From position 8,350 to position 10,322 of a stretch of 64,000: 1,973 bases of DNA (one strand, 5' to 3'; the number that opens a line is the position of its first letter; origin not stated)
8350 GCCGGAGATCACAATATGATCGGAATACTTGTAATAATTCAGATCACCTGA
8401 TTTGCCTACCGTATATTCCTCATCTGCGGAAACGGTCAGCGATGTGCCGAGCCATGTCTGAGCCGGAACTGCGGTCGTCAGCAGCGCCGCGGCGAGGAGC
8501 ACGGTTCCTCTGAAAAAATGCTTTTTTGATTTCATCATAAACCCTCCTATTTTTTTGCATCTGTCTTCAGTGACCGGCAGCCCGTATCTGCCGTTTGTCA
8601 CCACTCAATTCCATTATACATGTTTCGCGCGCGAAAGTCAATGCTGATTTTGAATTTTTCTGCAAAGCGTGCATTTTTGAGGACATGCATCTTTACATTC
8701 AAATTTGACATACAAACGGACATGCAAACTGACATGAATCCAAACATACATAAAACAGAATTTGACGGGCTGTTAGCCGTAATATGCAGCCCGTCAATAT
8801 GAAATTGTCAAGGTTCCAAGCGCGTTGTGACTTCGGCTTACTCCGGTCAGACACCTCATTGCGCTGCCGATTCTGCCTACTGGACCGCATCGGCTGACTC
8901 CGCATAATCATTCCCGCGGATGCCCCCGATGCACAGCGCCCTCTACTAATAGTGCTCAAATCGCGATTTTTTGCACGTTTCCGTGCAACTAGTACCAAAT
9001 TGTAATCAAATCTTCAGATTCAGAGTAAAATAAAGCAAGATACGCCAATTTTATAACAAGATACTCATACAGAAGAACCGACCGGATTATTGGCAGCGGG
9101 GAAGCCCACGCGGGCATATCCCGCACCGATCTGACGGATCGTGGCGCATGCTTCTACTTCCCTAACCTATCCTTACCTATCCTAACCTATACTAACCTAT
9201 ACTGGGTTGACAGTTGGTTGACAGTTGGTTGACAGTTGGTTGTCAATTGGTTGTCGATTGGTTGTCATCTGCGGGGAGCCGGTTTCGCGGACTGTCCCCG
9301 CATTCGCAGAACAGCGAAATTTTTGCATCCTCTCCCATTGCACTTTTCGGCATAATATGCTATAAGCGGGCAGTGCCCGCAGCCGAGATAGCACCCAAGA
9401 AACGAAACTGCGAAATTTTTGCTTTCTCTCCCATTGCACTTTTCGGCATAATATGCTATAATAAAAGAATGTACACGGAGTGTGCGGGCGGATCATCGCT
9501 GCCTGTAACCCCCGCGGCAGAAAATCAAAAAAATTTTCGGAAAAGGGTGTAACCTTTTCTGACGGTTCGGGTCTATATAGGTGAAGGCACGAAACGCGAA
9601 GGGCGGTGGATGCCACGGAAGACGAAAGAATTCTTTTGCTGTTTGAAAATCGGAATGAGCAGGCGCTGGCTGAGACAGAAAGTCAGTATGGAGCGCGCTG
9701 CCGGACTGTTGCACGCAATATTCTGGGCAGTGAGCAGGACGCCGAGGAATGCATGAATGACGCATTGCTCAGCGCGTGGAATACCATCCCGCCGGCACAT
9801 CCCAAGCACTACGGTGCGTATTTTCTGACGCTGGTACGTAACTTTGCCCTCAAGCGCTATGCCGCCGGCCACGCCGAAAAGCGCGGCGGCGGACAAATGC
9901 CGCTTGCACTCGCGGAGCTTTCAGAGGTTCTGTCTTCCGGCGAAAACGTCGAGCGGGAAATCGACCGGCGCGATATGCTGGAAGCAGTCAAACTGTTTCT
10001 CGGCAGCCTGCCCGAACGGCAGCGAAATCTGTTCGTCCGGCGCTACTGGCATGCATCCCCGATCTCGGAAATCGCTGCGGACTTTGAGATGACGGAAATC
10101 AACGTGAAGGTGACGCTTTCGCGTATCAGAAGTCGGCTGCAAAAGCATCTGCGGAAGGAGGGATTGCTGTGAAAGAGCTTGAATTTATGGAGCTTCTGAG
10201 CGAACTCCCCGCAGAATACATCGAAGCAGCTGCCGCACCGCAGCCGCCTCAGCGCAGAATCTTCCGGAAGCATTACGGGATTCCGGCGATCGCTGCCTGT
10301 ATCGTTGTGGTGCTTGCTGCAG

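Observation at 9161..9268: Back-to-back iteron arrays: 4 x 10 bp (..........) abutting 6 x 11 bp (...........)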

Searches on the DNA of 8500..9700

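Call 81: search_rna_families(source=window, start=8500, end=9700, threshold=evalue, max_evalue=1)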
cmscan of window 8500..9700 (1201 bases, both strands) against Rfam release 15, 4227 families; matches with E-value up to 1: 0.
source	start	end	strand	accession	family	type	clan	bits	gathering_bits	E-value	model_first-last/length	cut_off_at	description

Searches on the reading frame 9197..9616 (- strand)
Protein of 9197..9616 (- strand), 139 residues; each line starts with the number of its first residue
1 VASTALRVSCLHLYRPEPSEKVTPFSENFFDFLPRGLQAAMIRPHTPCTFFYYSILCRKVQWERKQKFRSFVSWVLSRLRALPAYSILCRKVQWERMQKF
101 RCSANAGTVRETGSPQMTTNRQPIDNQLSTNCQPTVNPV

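Call 27: search_protein_families(library=pfam, proteins=[window:9197-9616:-], max_evalue=0.01)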
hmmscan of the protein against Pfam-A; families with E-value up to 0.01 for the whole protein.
window:9197-9616:- (139 aa): 0 families

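Call 101: search_protein_families(library=phrogs, proteins=[window:9197-9616:-], max_evalue=0.01)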
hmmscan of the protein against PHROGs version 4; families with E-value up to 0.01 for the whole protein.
window:9197-9616:- (139 aa): 0 families

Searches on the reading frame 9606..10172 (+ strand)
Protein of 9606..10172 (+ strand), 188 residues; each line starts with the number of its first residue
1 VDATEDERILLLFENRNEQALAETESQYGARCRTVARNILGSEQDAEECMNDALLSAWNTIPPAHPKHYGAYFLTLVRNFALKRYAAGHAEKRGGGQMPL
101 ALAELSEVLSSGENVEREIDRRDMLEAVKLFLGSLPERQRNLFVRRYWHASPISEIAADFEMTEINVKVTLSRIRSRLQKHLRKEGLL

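Call 11: find_related_loci(query=window:9606-10169:+, collection=genome_contigs, flank=3000)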
Query window:9606-10169:+ (188 aa) in genome_contigs; peptide patterns used: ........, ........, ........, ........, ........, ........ (x = any residue, [..] = any of these).
115 stretches matched a pattern; 18 encode a relative of the query (tblastn E <= 1e-3); 18 distinct loci.
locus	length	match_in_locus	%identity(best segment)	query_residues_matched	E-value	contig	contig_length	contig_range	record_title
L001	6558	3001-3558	91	3-188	2e-114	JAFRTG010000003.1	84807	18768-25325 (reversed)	MAG: Oscillospiraceae bacterium isolate RGIG2780 Goat_Omasum-6__c71956, whole genome shotgun sequence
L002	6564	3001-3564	88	1-188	6e-112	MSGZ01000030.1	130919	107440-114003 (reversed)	MAG: Ruminococcus sp. Phil11 707_L1_merged_contig_513, whole genome shotgun sequence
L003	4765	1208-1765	89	3-188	2e-111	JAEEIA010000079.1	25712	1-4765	MAG: Oscillospiraceae bacterium isolate Tb.RUG.135 k141_10407239_flag=0_multi=18.0192_len=25712, whole genome shotgun se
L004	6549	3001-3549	62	6-188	6e-76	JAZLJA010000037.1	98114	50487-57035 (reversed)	MAG: Oscillospiraceae bacterium isolate T1900044969_TA20190031.MAGScoT_cleanbin_000004 SGB_4023_k141_1885515, whole geno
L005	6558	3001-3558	58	3-188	5e-71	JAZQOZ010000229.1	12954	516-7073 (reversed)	MAG: Oscillospiraceae bacterium isolate T1900045242_TH20190012.MAGScoT_cleanbin_000001 SGB_5541_k141_2259498, whole geno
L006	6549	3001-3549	46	5-187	8e-55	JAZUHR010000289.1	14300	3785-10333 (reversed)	MAG: Lachnospiraceae bacterium isolate T1900045269_TH20190039.MAGScoT_cleanbin_000053 SGB_5894_k141_347252, whole genome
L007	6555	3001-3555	46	2-187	6e-50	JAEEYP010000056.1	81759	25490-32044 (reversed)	MAG: Clostridiales bacterium isolate Tb.RUG.63 k141_6705144_flag=0_multi=18.0046_len=81759, whole genome shotgun sequenc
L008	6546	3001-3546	46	5-187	4e-48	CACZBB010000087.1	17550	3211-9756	MAG: uncultured Lachnospiraceae bacterium isolate RUG12455 genome assembly, contig: RUG12455_asm_87, whole genome shotgu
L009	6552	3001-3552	42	5-188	8e-48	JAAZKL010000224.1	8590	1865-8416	MAG: Clostridiaceae bacterium isolate AS22ysBPME_286 119490_AS22, whole genome shotgun sequence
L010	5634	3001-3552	44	4-188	3e-47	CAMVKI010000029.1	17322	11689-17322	MAG TPA_asm: uncultured Clostridia bacterium isolate SRR8387721_bin.10_metaWRAP_v1.3_MAG genome assembly, contig: ERZ142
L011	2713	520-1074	42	2-187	2e-46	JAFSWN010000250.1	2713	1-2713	MAG: Clostridia bacterium isolate RGIG3538 Goat_Rumen.Co__c2942339, whole genome shotgun sequence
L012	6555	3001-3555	42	2-187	1e-45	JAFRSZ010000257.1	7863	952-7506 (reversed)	MAG: Clostridia bacterium isolate RGIG2773 Goat_Omasum-6__c524385, whole genome shotgun sequence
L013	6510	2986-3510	44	5-180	7e-45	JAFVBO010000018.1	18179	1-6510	MAG: Lachnospiraceae bacterium isolate RGIG5021 Roe_deer_Rumen.Co__c167259, whole genome shotgun sequence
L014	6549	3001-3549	41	5-188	2e-43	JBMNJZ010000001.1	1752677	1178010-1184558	MAG: Saccharofermentanales bacterium isolate SBF912LR0FQ0018 contig_40840, whole genome shotgun sequence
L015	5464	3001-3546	40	5-187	8e-43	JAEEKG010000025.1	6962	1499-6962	MAG: Clostridiales bacterium isolate Tb.RUG.188 k141_2845424_flag=1_multi=16.2960_len=6962, whole genome shotgun sequenc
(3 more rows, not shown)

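Call 27: search_protein_families(library=pfam, proteins=[window:9606-10172:+], max_evalue=0.01)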
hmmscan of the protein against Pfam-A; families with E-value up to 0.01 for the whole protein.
window:9606-10172:+ (188 aa): 5 families
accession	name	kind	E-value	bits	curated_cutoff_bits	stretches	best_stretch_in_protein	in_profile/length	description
PF08281.18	Sigma70_r4_2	-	1.3e-10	41.2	25.7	1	126-178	2-54/54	Sigma-70, region 4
PF04545.22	Sigma70_r4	-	1.9e-07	30.9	24.1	1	132-180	2-50/50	Sigma-70, region 4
PF04542.20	Sigma70_r2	-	5.5e-07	29.7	24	1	27-85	4-65/71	Sigma-70 region 2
PF07638.17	Sigma70_ECF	-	6.6e-06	26.6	21.1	1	86-183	92-184/185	ECF sigma factor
PF23737.1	HTH_71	-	0.0059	17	27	0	146-177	14-45/50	HTH 3-helical bundle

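Call 41: find_encoding_contigs(protein=window:9606-10172:+, flank=3000, max_places=10)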
Protein window:9606-10172:+ (188 aa): 18 contigs read that carry it; 10 places shown.
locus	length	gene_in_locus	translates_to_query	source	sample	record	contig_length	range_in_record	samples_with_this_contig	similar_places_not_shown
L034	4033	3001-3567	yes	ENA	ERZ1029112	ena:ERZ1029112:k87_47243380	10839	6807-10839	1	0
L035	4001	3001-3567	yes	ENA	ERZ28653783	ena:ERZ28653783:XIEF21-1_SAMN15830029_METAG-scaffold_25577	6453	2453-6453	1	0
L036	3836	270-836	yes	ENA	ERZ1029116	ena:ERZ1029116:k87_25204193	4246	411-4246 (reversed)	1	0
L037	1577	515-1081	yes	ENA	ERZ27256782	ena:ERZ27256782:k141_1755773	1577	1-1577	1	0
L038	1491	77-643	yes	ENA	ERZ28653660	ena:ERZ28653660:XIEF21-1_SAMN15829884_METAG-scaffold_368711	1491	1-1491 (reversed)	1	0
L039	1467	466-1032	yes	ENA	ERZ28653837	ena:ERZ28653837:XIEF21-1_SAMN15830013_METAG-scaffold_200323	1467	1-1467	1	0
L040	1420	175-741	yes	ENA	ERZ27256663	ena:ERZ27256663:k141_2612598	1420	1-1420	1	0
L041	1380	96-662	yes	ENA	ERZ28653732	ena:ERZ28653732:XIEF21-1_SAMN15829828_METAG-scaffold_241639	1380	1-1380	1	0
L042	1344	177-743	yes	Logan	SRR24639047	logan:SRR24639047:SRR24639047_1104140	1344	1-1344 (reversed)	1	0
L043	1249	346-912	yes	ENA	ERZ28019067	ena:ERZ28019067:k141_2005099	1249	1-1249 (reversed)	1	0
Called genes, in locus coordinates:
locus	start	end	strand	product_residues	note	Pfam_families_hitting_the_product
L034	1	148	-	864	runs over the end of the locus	PF00404:Dockerin_1, PF14262:Cthe_2159, PF08757:CotH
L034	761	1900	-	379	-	PF13306:LRR_5, PF00404:Dockerin_1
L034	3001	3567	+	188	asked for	PF04542:Sigma70_r2 (weak), PF07638:Sigma70_ECF (weak), PF08281:Sigma70_r4_2, PF04545:Sigma70_r4 (weak)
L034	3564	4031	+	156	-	?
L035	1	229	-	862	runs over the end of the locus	PF00404:Dockerin_1, PF14262:Cthe_2159, PF08757:CotH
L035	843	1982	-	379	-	PF13306:LRR_5, PF00404:Dockerin_1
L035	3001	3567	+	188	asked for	PF04542:Sigma70_r2 (weak), PF07638:Sigma70_ECF (weak), PF08281:Sigma70_r4_2, PF04545:Sigma70_r4 (weak)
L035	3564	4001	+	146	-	?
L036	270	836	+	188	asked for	PF04542:Sigma70_r2 (weak), PF07638:Sigma70_ECF (weak), PF08281:Sigma70_r4_2, PF04545:Sigma70_r4 (weak)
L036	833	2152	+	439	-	-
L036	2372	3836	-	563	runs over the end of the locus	PF01979:Amidohydro_1, PF07969:Amidohydro_3 (weak), PF13382:Adenine_deam_C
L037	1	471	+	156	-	?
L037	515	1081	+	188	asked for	PF04542:Sigma70_r2 (weak), PF07638:Sigma70_ECF (weak), PF08281:Sigma70_r4_2, PF04545:Sigma70_r4 (weak)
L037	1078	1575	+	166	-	?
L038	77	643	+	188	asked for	PF04542:Sigma70_r2 (weak), PF07638:Sigma70_ECF (weak), PF08281:Sigma70_r4_2, PF04545:Sigma70_r4 (weak)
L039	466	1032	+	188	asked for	PF04542:Sigma70_r2 (weak), PF07638:Sigma70_ECF (weak), PF08281:Sigma70_r4_2, PF04545:Sigma70_r4 (weak)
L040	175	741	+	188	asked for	PF04542:Sigma70_r2 (weak), PF07638:Sigma70_ECF (weak), PF08281:Sigma70_r4_2, PF04545:Sigma70_r4 (weak)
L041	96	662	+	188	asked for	PF04542:Sigma70_r2 (weak), PF07638:Sigma70_ECF (weak), PF08281:Sigma70_r4_2, PF04545:Sigma70_r4 (weak)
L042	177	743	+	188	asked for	PF04542:Sigma70_r2 (weak), PF07638:Sigma70_ECF (weak), PF08281:Sigma70_r4_2, PF04545:Sigma70_r4 (weak)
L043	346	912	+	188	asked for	PF04542:Sigma70_r2 (weak), PF07638:Sigma70_ECF (weak), PF08281:Sigma70_r4_2, PF04545:Sigma70_r4 (weak)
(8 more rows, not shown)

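Call 101: search_protein_families(library=phrogs, proteins=[window:9606-10172:+], max_evalue=0.01)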
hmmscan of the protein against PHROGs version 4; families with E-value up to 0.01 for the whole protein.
window:9606-10172:+ (188 aa): 5 families
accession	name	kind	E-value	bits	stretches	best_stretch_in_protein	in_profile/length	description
phrog_1740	-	transcription regulation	2.8e-15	56.8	1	26-186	63-220/567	RNA polymerase sigma factor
phrog_351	-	transcription regulation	6.4e-05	22.7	1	104-187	648-731/928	RNA polymerase sigma factor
phrog_11138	-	unknown function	0.00078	20.8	1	113-184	70-141/142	-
phrog_248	-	transcription regulation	0.0081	17.3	0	113-168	68-123/161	transcriptional activator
phrog_36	-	transcription regulation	0.0096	16.5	0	122-184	127-185/220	transcriptional regulator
